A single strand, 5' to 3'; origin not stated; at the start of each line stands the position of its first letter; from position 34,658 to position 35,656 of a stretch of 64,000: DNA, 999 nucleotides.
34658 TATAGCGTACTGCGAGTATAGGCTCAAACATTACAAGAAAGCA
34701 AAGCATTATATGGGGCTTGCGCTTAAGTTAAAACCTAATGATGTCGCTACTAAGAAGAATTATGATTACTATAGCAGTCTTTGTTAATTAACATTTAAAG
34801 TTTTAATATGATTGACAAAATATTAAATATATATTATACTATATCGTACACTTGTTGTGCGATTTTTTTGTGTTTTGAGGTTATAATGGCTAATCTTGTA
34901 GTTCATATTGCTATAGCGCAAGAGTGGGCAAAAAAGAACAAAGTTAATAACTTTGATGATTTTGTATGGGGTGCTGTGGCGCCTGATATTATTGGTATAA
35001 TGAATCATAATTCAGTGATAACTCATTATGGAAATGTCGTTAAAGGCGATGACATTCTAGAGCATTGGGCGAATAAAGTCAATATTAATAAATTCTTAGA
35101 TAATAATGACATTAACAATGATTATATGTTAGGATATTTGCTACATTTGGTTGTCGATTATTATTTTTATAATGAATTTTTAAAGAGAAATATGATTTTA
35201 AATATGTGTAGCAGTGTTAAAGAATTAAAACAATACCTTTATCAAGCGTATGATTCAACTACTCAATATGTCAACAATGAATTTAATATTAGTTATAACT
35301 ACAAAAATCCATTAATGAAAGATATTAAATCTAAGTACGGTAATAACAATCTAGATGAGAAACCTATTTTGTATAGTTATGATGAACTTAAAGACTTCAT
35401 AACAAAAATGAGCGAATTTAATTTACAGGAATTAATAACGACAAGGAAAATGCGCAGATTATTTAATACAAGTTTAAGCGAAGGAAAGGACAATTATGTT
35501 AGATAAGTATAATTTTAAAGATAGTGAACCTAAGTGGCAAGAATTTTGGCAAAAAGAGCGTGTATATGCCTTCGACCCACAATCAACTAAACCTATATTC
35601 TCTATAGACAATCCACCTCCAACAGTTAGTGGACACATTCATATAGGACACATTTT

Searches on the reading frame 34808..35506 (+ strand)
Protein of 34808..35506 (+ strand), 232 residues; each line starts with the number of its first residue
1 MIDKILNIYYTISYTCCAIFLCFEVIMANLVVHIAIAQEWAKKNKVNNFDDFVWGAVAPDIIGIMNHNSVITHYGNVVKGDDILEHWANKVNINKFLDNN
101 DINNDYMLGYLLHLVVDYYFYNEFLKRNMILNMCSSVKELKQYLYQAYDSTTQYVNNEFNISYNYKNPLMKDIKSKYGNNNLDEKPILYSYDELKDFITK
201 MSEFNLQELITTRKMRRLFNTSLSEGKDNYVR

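Call 53: search_protein_families(library=pfam, proteins=[window:34808-35506:+], max_evalue=0.00001)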
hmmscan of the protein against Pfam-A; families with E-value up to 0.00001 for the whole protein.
window:34808-35506:+ (232 aa): 1 family
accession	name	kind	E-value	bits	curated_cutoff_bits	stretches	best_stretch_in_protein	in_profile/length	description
PF00882.24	Zn_dep_PLPC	-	2.3e-06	28.1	26.8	1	33-177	2-157/167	Zinc dependent phospholipase C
